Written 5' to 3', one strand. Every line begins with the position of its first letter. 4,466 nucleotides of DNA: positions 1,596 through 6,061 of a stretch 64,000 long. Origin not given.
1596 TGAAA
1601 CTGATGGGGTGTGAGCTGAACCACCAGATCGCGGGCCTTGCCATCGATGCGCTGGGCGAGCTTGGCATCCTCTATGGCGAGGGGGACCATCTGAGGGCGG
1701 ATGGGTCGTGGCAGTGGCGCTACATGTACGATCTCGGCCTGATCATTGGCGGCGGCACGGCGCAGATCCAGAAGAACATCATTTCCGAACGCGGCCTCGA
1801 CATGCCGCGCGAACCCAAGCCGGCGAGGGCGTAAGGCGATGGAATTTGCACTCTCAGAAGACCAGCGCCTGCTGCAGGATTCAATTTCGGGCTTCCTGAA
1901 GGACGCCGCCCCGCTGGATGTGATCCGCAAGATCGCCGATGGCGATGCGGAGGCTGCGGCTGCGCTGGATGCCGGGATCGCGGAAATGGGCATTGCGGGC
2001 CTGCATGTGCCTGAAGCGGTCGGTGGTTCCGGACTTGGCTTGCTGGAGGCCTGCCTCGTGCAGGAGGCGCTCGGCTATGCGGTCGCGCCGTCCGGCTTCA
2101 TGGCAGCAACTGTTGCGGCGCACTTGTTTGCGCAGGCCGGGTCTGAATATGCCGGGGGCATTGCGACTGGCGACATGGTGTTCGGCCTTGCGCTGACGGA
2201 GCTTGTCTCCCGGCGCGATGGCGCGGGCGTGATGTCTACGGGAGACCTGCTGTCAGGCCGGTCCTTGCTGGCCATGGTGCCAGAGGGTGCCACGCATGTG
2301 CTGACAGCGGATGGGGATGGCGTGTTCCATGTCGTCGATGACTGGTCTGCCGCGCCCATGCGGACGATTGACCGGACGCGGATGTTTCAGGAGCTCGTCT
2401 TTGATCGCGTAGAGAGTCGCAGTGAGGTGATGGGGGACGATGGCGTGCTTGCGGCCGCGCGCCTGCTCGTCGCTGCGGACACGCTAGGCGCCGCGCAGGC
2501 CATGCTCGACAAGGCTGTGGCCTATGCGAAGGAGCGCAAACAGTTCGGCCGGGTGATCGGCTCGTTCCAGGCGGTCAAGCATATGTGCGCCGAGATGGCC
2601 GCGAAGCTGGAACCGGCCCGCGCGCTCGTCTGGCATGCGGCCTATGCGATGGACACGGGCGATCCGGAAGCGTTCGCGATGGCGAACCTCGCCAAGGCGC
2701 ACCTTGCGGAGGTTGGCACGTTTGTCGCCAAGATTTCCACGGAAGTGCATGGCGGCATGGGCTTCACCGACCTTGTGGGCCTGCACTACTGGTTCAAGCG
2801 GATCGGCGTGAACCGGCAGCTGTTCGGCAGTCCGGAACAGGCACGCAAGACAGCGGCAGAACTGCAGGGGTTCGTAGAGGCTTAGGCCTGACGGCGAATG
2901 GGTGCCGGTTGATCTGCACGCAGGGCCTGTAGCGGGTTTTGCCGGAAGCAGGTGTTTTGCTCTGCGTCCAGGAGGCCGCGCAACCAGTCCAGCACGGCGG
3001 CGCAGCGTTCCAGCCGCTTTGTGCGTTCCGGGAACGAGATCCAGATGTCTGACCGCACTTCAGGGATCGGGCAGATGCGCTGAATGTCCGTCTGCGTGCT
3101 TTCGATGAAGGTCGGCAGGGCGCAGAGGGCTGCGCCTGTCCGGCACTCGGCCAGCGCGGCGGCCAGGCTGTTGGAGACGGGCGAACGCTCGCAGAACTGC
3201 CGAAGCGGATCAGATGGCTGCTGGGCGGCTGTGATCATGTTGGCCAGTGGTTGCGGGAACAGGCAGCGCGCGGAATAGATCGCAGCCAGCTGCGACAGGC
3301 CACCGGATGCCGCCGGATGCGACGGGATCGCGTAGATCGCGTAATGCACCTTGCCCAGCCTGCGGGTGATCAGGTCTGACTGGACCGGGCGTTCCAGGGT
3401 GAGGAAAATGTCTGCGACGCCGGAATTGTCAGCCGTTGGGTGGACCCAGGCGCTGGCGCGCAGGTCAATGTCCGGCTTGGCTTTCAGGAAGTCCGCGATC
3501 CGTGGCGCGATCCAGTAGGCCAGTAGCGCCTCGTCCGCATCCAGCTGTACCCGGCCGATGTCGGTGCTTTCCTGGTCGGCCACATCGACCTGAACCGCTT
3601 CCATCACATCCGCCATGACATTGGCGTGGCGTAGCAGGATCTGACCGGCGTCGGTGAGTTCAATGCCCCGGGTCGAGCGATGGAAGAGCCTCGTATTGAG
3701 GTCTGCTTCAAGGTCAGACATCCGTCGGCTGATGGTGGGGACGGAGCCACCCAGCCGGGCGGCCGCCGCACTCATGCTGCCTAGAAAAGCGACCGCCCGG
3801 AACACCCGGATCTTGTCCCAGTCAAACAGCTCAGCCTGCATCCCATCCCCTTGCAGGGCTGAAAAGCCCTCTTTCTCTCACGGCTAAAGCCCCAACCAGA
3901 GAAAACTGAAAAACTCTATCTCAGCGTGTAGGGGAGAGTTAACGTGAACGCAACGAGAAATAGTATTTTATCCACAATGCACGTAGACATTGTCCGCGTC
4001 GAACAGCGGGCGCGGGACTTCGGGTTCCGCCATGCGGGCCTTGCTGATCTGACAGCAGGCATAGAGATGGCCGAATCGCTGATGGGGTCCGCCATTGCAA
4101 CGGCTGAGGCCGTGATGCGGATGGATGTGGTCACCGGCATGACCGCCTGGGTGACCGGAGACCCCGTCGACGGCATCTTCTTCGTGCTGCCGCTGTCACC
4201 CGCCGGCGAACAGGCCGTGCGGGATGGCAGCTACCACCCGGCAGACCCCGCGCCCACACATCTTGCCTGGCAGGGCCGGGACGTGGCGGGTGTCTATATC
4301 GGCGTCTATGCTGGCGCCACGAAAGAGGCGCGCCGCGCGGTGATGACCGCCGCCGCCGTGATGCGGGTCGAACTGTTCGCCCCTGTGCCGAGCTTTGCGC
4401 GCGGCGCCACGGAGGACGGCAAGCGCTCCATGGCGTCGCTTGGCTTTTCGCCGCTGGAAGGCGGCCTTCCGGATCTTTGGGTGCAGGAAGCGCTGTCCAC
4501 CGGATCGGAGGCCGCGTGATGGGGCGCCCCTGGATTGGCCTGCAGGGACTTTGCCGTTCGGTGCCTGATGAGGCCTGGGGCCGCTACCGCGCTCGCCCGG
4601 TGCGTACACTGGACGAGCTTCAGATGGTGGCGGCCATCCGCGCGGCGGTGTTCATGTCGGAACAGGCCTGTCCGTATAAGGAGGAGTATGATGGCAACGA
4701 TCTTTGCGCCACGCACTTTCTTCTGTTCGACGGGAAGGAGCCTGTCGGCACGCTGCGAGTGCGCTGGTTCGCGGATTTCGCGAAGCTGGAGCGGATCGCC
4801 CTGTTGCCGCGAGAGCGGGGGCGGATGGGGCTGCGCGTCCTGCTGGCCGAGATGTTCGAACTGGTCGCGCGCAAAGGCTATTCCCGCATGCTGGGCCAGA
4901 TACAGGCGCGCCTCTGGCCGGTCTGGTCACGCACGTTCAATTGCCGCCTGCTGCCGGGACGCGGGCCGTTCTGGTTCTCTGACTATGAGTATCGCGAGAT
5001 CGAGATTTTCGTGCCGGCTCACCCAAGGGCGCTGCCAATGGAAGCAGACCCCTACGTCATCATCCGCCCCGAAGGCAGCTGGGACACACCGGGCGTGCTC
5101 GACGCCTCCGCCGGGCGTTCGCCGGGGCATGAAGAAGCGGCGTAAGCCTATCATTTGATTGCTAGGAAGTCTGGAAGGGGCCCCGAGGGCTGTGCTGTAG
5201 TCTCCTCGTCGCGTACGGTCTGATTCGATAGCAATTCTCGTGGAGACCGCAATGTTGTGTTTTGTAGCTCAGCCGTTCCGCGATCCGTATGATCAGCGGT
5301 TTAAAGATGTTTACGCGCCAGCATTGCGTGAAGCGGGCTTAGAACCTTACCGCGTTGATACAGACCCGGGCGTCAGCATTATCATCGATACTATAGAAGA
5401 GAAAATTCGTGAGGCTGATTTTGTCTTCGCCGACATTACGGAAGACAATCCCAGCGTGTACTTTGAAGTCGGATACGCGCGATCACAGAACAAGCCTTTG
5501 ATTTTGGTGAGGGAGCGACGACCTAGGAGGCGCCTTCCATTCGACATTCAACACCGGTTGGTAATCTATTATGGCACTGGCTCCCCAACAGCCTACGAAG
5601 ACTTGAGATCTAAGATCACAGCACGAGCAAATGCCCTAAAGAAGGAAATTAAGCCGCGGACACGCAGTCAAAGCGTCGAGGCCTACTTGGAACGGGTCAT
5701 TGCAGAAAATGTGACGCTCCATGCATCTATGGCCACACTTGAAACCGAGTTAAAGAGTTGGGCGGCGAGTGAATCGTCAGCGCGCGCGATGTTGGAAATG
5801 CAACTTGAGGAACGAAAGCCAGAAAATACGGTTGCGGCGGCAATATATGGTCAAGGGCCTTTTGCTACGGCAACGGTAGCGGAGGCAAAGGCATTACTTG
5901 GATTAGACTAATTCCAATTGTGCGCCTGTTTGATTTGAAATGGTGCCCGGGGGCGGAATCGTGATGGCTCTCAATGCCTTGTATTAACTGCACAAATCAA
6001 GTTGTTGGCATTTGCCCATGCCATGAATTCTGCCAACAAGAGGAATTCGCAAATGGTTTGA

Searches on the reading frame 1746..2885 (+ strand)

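Call 14: search_protein_families(library=pfam, proteins=[window:1746-2885:+], max_evalue=0.01)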
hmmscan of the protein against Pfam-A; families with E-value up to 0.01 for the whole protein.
window:1746-2885:+ (379 aa): 3 families
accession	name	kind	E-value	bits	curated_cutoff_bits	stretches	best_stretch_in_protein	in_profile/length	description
PF00441.29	Acyl-CoA_dh_1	-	1.1e-30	107.1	22.4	1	235-371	11-146/150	Acyl-CoA dehydrogenase, C-terminal domain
PF02771.21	Acyl-CoA_dh_N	-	3e-12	47.3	22.9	1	37-134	1-99/113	Acyl-CoA dehydrogenase, N-terminal domain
PF08028.16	Acyl-CoA_dh_2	-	5e-11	43.5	22.7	1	241-340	2-110/134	Acyl-CoA dehydrogenase, C-terminal domain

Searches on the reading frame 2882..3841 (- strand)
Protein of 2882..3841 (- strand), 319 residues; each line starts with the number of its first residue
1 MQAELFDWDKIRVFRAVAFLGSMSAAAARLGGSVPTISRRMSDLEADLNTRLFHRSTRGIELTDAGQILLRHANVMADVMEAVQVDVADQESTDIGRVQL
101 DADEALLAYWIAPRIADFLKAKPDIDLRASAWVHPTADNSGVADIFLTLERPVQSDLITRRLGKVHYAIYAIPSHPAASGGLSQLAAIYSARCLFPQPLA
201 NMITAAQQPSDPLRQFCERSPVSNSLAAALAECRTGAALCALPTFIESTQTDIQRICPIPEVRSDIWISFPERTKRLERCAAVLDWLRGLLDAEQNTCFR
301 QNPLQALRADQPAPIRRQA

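Call 14: search_protein_families(library=pfam, proteins=[window:2882-3841:-], max_evalue=0.01)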
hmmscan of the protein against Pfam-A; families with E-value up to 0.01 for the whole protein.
window:2882-3841:- (319 aa): 2 families
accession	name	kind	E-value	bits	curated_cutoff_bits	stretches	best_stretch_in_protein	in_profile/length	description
PF00126.33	HTH_1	-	1.8e-20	73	26.6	1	8-67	1-60/60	Bacterial regulatory helix-turn-helix protein, lysR family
PF03466.25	LysR_substrate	-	2.8e-15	56.7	28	1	95-289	5-206/209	LysR substrate binding domain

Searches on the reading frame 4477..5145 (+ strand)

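Call 14: search_protein_families(library=pfam, proteins=[window:4477-5145:+], max_evalue=0.01)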
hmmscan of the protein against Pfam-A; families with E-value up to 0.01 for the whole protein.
window:4477-5145:+ (222 aa): 1 family
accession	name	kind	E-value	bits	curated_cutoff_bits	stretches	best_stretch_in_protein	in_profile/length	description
PF00583.31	Acetyltransf_1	-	0.0012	19.5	20.7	1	61-139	15-98/116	Acetyltransferase (GNAT) family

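Call 17: search_protein_families(library=ncbifam, proteins=[window:4477-5145:+], max_evalue=0.01)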
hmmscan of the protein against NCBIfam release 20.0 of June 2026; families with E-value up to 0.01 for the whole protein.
window:4477-5145:+ (222 aa): 1 family
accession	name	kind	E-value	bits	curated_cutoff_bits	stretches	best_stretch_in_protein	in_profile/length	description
NF007644.0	PRK10314.1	equivalog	0.0026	17.6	171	1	46-80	15-50/153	GNAT family N-acetyltransferase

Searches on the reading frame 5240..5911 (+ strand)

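Call 14: search_protein_families(library=pfam, proteins=[window:5240-5911:+], max_evalue=0.01)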
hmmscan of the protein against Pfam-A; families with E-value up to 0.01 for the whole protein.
window:5240-5911:+ (223 aa): 2 families
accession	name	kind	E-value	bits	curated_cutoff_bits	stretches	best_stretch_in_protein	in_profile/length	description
PF05014.21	Nuc_deoxyrib_tr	-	4.8e-06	27.1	28.8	1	23-94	30-100/117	Nucleoside 2-deoxyribosyltransferase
PF13676.11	TIR_2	-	0.0011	19.9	28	1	26-109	17-106/122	TIR domain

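Call 17: search_protein_families(library=ncbifam, proteins=[window:5240-5911:+], max_evalue=0.01)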
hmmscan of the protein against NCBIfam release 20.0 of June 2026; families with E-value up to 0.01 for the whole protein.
window:5240-5911:+ (223 aa): 0 families

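Call 18: search_protein_families(library=padloc, proteins=[window:5240-5911:+], max_evalue=0.01)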
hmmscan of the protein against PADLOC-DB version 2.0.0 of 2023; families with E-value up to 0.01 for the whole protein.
window:5240-5911:+ (223 aa): 1 family
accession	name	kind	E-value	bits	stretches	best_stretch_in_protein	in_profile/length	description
PDLC00733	Effector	-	4.7e-07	27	1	21-112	263-355/388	TIR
